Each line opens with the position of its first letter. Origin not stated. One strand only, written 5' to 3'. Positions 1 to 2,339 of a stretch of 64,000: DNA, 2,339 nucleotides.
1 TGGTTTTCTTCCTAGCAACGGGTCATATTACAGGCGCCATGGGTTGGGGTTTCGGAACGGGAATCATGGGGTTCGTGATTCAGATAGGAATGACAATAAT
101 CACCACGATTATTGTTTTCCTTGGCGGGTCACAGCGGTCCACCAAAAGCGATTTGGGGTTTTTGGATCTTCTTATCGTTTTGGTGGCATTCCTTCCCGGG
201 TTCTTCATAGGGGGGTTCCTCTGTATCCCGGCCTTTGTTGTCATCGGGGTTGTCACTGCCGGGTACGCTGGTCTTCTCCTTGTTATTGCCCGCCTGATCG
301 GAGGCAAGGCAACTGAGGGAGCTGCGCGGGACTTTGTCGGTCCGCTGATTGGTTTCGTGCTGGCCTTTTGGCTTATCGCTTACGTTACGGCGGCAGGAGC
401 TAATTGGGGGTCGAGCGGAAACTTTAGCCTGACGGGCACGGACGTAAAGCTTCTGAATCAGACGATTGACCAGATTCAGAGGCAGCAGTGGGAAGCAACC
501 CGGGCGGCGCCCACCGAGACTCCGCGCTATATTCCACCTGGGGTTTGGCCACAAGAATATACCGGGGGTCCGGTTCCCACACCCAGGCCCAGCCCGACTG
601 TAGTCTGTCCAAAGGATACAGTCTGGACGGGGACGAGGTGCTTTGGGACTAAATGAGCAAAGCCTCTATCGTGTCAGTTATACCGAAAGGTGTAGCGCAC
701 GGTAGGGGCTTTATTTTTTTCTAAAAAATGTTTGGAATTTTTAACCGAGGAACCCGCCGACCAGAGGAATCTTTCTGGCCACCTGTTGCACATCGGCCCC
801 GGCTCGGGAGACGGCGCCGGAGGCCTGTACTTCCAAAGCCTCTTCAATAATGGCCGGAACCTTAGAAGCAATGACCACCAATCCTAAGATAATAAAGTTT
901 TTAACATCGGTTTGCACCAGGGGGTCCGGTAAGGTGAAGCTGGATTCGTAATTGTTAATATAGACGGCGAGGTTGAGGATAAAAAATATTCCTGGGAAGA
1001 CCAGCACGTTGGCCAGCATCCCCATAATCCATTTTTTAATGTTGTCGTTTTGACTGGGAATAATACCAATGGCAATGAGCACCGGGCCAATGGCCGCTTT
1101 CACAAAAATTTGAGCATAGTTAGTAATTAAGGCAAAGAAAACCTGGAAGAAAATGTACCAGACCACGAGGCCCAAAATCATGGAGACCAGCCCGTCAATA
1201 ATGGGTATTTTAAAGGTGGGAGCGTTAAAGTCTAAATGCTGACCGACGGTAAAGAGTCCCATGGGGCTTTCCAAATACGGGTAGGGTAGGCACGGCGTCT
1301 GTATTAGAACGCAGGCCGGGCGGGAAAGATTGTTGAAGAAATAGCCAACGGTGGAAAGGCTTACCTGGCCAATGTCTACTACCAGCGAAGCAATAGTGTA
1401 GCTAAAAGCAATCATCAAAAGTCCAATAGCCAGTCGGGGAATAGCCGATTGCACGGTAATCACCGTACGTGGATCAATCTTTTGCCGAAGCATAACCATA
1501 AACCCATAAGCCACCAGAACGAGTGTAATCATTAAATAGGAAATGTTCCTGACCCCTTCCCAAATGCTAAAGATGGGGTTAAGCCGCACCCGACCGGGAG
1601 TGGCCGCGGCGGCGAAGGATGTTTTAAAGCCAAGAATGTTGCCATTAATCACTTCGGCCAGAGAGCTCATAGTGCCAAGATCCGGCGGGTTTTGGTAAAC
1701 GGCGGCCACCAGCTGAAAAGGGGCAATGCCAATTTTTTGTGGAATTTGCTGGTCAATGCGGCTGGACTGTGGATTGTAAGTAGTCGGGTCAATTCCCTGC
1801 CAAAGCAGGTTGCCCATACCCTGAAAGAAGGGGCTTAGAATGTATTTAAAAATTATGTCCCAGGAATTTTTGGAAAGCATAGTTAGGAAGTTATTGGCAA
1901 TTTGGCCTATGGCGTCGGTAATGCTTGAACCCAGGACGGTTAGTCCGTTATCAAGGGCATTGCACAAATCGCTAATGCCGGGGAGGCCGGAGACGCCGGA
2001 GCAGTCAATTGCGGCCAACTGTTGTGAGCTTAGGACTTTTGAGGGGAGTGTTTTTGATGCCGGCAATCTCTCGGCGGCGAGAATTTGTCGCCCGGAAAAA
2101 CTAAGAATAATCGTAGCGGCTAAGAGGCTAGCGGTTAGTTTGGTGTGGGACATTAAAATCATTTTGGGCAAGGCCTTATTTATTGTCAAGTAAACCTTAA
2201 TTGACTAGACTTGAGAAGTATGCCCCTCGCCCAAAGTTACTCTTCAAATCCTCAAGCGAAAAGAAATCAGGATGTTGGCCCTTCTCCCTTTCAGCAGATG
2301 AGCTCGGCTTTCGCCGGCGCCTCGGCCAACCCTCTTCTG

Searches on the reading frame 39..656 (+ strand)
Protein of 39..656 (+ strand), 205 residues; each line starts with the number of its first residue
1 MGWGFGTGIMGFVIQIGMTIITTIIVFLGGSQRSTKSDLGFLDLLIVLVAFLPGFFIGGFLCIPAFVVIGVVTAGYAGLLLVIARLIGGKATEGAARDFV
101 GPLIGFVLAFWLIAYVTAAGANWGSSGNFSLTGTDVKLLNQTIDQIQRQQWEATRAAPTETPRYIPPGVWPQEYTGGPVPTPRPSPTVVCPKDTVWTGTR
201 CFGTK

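Call 7: search_protein_families(library=pfam, proteins=[window:39-656:+], max_evalue=0.01)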
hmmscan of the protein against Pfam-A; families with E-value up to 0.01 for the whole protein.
window:39-656:+ (205 aa): 0 families

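Call 12: find_encoding_contigs(protein=window:39-656:+, flank=10000, max_places=6)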
Protein window:39-656:+ (205 aa): no gene with exactly this product is on record in the collection.

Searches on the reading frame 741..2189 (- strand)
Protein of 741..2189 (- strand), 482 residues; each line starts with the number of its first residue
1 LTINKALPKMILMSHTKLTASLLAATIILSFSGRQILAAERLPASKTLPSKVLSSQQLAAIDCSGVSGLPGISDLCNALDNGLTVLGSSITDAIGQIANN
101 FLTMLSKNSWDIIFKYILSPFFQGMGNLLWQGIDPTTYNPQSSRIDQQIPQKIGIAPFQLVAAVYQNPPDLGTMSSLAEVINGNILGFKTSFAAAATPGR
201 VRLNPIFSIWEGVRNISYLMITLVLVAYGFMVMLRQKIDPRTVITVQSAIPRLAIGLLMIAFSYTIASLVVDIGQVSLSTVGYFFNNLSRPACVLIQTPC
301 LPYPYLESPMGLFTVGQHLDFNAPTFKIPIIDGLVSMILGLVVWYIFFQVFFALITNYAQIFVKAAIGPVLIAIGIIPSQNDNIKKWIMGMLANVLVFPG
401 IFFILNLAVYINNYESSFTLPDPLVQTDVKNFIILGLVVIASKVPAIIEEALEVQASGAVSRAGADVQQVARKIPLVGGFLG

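Call 7: search_protein_families(library=pfam, proteins=[window:741-2189:-], max_evalue=0.01)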
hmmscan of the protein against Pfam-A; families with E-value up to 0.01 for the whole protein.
window:741-2189:- (482 aa): 0 families

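Call 32: find_encoding_contigs(protein=window:741-2162:-, flank=10000, max_places=4)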
Protein window:741-2162:- (473 aa): 1 contig read that carries it; 1 place shown.
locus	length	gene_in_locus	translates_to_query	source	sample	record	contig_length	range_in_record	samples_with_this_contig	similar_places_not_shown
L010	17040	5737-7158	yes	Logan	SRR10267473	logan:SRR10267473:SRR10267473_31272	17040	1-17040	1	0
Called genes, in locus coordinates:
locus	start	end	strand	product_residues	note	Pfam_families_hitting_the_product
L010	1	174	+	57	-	?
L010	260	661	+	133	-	PF18895:T4SS_pilin (weak)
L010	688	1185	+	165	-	PF18895:T4SS_pilin (weak)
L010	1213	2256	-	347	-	-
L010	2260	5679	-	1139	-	PF01551:Peptidase_M23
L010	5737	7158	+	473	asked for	-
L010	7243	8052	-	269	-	-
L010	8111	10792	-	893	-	-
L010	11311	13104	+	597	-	PF12666:PrgI, PF13620:CarboxypepD_reg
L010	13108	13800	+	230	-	PF26593:TraC-like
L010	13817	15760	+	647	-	PF01935:DUF87, PF12846:AAA_10, PF19044:P-loop_TraG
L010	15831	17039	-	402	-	?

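Call 33: search_protein_families(library=pfam, proteins=[L010:11311-13104:+, L010:13108-13800:+, L010:13817-15760:+, L010:15831-17039:-, L010:8111-10792:-, L010:7243-8052:-, window:741-2162:-], max_evalue=0.1)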
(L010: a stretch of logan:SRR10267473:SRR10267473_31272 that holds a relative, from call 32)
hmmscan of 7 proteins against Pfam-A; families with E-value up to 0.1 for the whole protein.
L010:11311-13104:+ (597 aa): 6 families
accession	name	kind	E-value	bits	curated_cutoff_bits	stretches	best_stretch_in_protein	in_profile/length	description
PF13620.12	CarboxypepD_reg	-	2.9e-11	44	32.3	1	517-574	2-58/82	Carboxypeptidase regulatory-like domain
PF12666.12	PrgI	-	2.8e-08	34.6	27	1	17-103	1-90/91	PrgI family protein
PF15070.11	GOLGA2L5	-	0.00072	19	29.2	1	337-476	328-466/520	Putative golgin subfamily A member 2-like protein 5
PF17936.7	Big_6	-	0.034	14.8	27.6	0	531-590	24-75/83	Bacterial Ig domain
PF01496.24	V_ATPase_I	-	0.052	11.9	30.7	1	358-465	37-140/815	V-type ATPase 116kDa subunit family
PF17210.9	SdrD_B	-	0.093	13.4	29.7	0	529-576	24-70/112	SdrD B-like domain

L010:13108-13800:+ (230 aa): 1 family
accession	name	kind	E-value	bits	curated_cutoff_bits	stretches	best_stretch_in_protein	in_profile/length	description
PF11130.14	TraC_F_IV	-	0.016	14.7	28.1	1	155-213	133-182/375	TraC protein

L010:13817-15760:+ (647 aa): 5 families
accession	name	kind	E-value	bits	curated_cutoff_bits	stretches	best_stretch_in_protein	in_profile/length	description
PF19044.6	P-loop_TraG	-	1.5e-30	106.6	25.8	1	260-566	27-347/413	TraG P-loop domain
PF12846.13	AAA_10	-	4.2e-14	52.8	27.5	1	262-539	21-303/362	AAA-like domain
PF01935.23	DUF87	-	1.6e-10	41.9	23.2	1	265-385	26-126/220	Helicase HerA, central domain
PF03135.19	CagE_TrbE_VirB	-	0.056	13.8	21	0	141-207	127-196/204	CagE, TrbE, VirB family, component of type IV transporter system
PF02534.20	T4SS-DNA_transf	-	0.056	12.7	20.1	0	258-328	44-115/468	Type IV secretory system Conjugative DNA transfer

L010:15831-17039:- (402 aa): 3 families
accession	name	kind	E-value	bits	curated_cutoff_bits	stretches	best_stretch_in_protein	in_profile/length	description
PF00712.24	DNA_pol3_beta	-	7e-31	107.3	24.4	2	36-152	1-119/120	DNA polymerase III beta subunit, N-terminal domain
PF02767.21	DNA_pol3_beta_2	-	5.2e-26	91.6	27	2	162-275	2-116/116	DNA polymerase III beta subunit, central domain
PF02768.20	DNA_pol3_beta_3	-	2.2e-18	66.7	27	1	277-399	1-121/121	DNA polymerase III beta subunit, C-terminal domain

L010:8111-10792:- (893 aa): 0 families

L010:7243-8052:- (269 aa): 0 families

window:741-2162:- (473 aa): 0 families

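Call 66: search_protein_families(library=ncbifam, proteins=[window:741-2162:-, L010:7243-8052:-, L010:8111-10792:-, L010:11311-13104:+, L010:13108-13800:+, L010:13817-15760:+], max_evalue=0.1)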
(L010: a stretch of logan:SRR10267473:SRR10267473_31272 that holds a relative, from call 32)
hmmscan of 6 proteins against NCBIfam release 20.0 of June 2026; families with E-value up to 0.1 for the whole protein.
window:741-2162:- (473 aa): 0 families

L010:7243-8052:- (269 aa): 0 families

L010:8111-10792:- (893 aa): 0 families

L010:11311-13104:+ (597 aa): 6 families
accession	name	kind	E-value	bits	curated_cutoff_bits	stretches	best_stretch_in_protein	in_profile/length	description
NF058648.1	ECF_sub_HI1622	equivalog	0.00049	20.1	100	1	509-572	19-82/180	NikL family nickel/cobalt ECF transporter subunit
TIGR02168.1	SMC_prok_B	equivalog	0.00065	17.5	567.35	1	286-481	681-869/1181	chromosome segregation protein SMC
TIGR02169.1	SMC_prok_A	equivalog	0.0023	15.7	729.4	1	351-479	668-793/1165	chromosome segregation protein SMC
TIGR02813.1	omega_3_PfaA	subfamily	0.0045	13.7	1010.1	1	150-215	1672-1737/2582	polyketide-type polyunsaturated fatty acid synthase PfaA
NF002572.0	PRK02224.1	equivalog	0.027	12.7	1087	1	285-480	252-433/888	DNA double-strand break repair ATPase Rad50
NF041035.1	Rad50_Halo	equivalog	0.085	11.2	1000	0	286-479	253-439/883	DNA double-strand break repair ATPase Rad50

L010:13108-13800:+ (230 aa): 5 families
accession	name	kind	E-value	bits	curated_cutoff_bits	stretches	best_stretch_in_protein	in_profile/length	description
NF045975.1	VirB4_plasma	equivalog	1.9e-14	52.4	590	2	15-150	113-261/894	Mbov_0397 family ICE element conjugal transfer ATPase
NF041427.1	TrsD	subfamily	2.7e-09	37.1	200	1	12-123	21-142/201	TrsD/TraD family conjugative transfer protein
NF045971.1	conju_CD1110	equivalog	0.00015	20.2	325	1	16-126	12-122/752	VirB4-like conjugal transfer ATPase, CD1110 family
TIGR02449.1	TIGR02449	hypoth_equivalog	0.028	14.7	55.4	0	83-115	14-47/65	TIGR02449 family protein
NF042935.1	SCO6880_fam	subfamily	0.035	13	60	0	25-63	132-170/477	SCO6880 family protein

L010:13817-15760:+ (647 aa): 12 families
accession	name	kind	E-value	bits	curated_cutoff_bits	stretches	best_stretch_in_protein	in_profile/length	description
NF045971.1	conju_CD1110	equivalog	1.5e-115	387.2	325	1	25-580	170-734/752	VirB4-like conjugal transfer ATPase, CD1110 family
NF045975.1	VirB4_plasma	equivalog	2.5e-80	270.4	590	1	23-592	281-893/894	Mbov_0397 family ICE element conjugal transfer ATPase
TIGR02746.1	TraC-F-type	equivalog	1.2e-54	185.5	567.05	1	117-598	278-775/800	type IV secretion system protein TraC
TIGR00929.1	VirB4_CagE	subfamily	2.2e-39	135.3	643.1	1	62-563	239-726/792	VirB4 family type IV secretion/conjugal transfer ATPase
TIGR03783.1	Bac_Flav_CT_G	subfamily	2.4e-20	72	261.55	1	260-566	436-762/829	TraG family conjugative transposon ATPase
NF010278.0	PRK13721.1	subfamily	4e-15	54.8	1177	1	254-546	470-768/874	type IV secretion system protein TraC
NF010473.0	PRK13898.1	equivalog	3.9e-14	51.6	1050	1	155-562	335-732/801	type IV secretion system ATPase VirB4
NF041017.1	DNA_import_CedB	equivalog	8.7e-12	44.4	700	1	105-518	125-519/590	DNA import protein CedB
NF052333.1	ATPase_TcpF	exception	1.5e-08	33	1100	1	87-305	277-505/813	conjugal transfer ATPase TcpF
NF042935.1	SCO6880_fam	subfamily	3.8e-06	26.1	60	1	48-210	313-477/477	SCO6880 family protein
NF010447.0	PRK13873.1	equivalog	9.7e-06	23.8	1020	1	266-543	445-708/815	conjugal transfer protein TrbE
NF053655.1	CedD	equivalog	2.8e-05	23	600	0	266-330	225-285/527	DNA-translocating ATPase CedD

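Call 81: find_homologous_proteins(query=window:741-2162:-, max_evalue=0.001)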
Query window:741-2162:- (473 aa): 11 proteins with E <= 0.001 among 8000 candidates.
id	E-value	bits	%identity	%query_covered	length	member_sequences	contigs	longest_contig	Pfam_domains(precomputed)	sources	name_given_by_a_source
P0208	0.0e+0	1022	100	100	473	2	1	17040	-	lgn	-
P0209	2.5e-138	480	53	90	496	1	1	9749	-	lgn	-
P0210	3.3e-135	470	52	100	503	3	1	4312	-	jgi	-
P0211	4.5e-132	459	54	90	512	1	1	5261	-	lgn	-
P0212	1.4e-129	451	47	100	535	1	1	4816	-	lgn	-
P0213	6.0e-87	311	39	100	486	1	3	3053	-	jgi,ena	-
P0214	6.1e-29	119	30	77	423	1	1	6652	-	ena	-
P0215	5.5e-27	113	36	44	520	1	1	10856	-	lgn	-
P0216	1.9e-19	88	25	62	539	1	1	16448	-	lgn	-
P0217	3.7e-13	67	29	47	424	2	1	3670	-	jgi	jgi:hypothetical protein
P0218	6.6e-12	63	54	14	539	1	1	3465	-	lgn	-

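Call 84: find_homologous_proteins(query=L010:13817-15760:+, max_evalue=1e-30)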
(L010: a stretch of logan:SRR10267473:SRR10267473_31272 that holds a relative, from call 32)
Query L010:13817-15760:+ (647 aa): 8000 proteins with E <= 1e-30 among 8000 candidates; the best 120 are listed.
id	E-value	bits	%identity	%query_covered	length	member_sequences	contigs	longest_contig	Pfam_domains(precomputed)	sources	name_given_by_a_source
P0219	0.0e+0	1438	100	100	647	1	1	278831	PF19044.7,PF01935.24,PF12846.14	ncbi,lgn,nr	ncbi:MAG: ATP-binding protein [Patescibacteria group bacterium]|nr:ATP-binding protein [Patescibacte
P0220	0.0e+0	1176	81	99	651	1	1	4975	PF19044.7,PF01935.24,PF12846.14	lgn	-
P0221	0.0e+0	1162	84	94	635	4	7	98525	PF19044.7,PF01935.24,PF12846.14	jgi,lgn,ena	jgi:type IV secretory pathway VirB4 component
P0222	0.0e+0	1159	80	100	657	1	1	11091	PF19044.7,PF01935.24,PF12846.14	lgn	-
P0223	0.0e+0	1153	82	97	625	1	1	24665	PF19044.7,PF01935.24,PF12846.14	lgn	-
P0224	0.0e+0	1085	78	94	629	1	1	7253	PF19044.7,PF01935.24,PF12846.14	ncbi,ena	-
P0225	0.0e+0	1080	77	93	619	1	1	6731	PF19044.7,PF01935.24,PF12846.14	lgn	-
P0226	0.0e+0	1079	78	93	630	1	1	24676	PF19044.7,PF01935.24,PF12846.14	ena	-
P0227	0.0e+0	1077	78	93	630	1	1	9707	PF19044.7,PF01935.24,PF12846.14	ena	-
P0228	0.0e+0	1020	76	90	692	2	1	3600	PF19044.7,PF01935.24,PF12846.14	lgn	-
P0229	0.0e+0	1020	78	87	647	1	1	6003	PF19044.7,PF01935.24,PF12846.14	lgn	-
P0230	0.0e+0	1019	69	98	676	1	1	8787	PF19044.7,PF01935.24,PF12846.14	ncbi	-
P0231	0.0e+0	1018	77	87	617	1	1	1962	PF19044.7,PF01935.24,PF12846.14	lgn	-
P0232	0.0e+0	1014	75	92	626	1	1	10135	PF19044.7,PF01935.24,PF12846.14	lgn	-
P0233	0.0e+0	1011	71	96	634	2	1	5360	PF19044.7,PF01935.24,PF12846.14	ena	-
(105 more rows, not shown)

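Call 90: predict_structure(alignment_id=A4)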
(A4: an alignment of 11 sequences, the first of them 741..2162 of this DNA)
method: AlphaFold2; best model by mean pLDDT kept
length: 473 residues; sequences in the alignment: 11
mean_pLDDT: 55.2   pTM: 0.49
mean pLDDT of the five models: 55.2, 52.0, 50.6, 49.7, 44.0
residues with pLDDT >= 90: 0; 70-90: 135; 50-70: 116; < 50: 222
segments of 3 or more residues with pLDDT < 50: 1-7, 18-53, 57-61, 73-75, 77-93, 95-101, 105-188, 280-312, 406-411, 448-451, 453-455, 462-473
pLDDT, mean of each block of 10 residues (from residue 1): 44 53 33 30 34 49 52 48 47 48 47 41 38 40 39 37 40 39 39 59 74 79 73 73 77 77 70 58 33 34 42 53 64 70 74 78 66 74 82 74 54 55 72 81 63 51 44 32
secondary structure, 60 per line:
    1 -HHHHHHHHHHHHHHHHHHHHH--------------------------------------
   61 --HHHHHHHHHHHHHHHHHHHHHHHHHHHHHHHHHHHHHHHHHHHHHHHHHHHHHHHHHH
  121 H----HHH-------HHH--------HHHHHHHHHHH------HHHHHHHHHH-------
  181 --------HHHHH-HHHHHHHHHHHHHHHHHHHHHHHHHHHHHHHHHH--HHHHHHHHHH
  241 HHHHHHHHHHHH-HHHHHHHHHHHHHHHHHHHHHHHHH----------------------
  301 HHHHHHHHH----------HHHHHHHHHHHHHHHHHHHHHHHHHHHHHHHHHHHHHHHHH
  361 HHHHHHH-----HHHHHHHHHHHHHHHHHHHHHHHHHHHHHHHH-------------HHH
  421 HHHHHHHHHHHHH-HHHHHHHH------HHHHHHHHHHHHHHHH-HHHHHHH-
elements in order: H2-22 H63-121 H147-157 H164-173 H189-193 H195-228 H231-252 H254-278 H301-309 H320-367 H373-404 H418-433 H435-442 H449-464 H466-472

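Call 92: fold_search(model_id=the predicted structure, library=pdb)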
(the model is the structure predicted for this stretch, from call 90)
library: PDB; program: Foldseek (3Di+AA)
matches with E <= 10: 162; with E <= 0.001: 0
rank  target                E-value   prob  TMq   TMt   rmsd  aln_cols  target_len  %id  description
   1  8rtd_L                2.6e-02  1.00  0.30  0.45   8.6       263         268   14  Stalk-Arches-IMC structure from the fully-assembled R388 type IV secretion system determined by cryo-EM. (released 2024-06-19)
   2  8rt9_F                2.8e-02  1.00  0.28  0.42   9.1       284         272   15  Stalk complex full-length structure (TrwJ/VirB5-TrwI/VirB6) from the fully-assembled R388 type IV secretion system det (released 2024-06-19)
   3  7o3v_J                8.3e-02  0.99  0.30  0.46   8.5       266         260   13  Stalk complex structure (TrwJ/VirB5-TrwI/VirB6) from the fully-assembled R388 type IV secretion system determined by c (released 2022-06-22)
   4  7o3v_F                9.9e-02  0.85  0.22  0.33  12.2       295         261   11  Stalk complex structure (TrwJ/VirB5-TrwI/VirB6) from the fully-assembled R388 type IV secretion system determined by c (released 2022-06-22)
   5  7o3v_G                1.6e-01  0.77  0.22  0.33  11.5       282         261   12  Stalk complex structure (TrwJ/VirB5-TrwI/VirB6) from the fully-assembled R388 type IV secretion system determined by c (released 2022-06-22)
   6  8rtd_H                6.2e-01  0.82  0.23  0.44  10.7       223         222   16  Stalk-Arches-IMC structure from the fully-assembled R388 type IV secretion system determined by cryo-EM. (released 2024-06-19)
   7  7sqc_1Y               1.1e+00  0.11  0.12  0.19  36.3       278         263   10  Ciliary C1 central pair apparatus isolated from Chlamydomonas reinhardtii (released 2022-04-13)
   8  2ch7_A                1.1e+00  0.08  0.12  0.16  53.4       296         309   11  Crystal structure of the cytoplasmic domain of a bacterial chemoreceptor from Thermotoga maritima (released 2006-04-18)
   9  3zx6_B                1.2e+00  0.06  0.10  0.13  56.5       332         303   11  Structure of Hamp(AF1503)-Tsr fusion - Hamp (A291V) mutant (released 2012-02-29)
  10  7udn_B                1.3e+00  0.13  0.16  0.22  20.9       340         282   11  Crystal structure of designed helical repeat protein RPB_PLP1_R6 in alternative conformation 2 (released 2023-03-22)
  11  3zx6_A                1.3e+00  0.09  0.12  0.17  56.3       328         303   14  Structure of Hamp(AF1503)-Tsr fusion - Hamp (A291V) mutant (released 2012-02-29)
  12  8rtd_I                1.4e+00  0.60  0.24  0.45  10.4       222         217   16  Stalk-Arches-IMC structure from the fully-assembled R388 type IV secretion system determined by cryo-EM. (released 2024-06-19)
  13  9muh_A                1.5e+00  0.14  0.15  0.23  24.3       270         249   13  Mus musculus TASK-1 (KCNK3) in MSP1E3D1 lipid nanodisc at pH 6.0 and 100 mM KCl (released 2026-01-28)
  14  7p5c_A                1.5e+00  0.05  0.09  0.10  28.1       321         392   14  Cryo-EM structure of human TTYH3 in Ca2+ and GDN (released 2021-08-11)
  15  7o3v_H                1.6e+00  0.54  0.21  0.44  12.7       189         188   13  Stalk complex structure (TrwJ/VirB5-TrwI/VirB6) from the fully-assembled R388 type IV secretion system determined by c (released 2022-06-22)
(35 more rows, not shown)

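Call 93: search_solved_structures(query=A4, max_evalue=10, show_alignments=1)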
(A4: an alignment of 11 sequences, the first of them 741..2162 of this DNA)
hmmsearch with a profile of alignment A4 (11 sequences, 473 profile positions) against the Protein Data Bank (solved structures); distinct sequences matched with E-value up to 10: 2.
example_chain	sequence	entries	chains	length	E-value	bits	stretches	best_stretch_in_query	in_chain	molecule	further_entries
7ojx_B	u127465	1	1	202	1.5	11.1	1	99-158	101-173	Ubiquitin-conjugating enzyme E2 K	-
9bov_C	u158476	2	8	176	1.5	11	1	120-180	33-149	NADH dehydrogenase (Ubiquinone), 24 kDa subunit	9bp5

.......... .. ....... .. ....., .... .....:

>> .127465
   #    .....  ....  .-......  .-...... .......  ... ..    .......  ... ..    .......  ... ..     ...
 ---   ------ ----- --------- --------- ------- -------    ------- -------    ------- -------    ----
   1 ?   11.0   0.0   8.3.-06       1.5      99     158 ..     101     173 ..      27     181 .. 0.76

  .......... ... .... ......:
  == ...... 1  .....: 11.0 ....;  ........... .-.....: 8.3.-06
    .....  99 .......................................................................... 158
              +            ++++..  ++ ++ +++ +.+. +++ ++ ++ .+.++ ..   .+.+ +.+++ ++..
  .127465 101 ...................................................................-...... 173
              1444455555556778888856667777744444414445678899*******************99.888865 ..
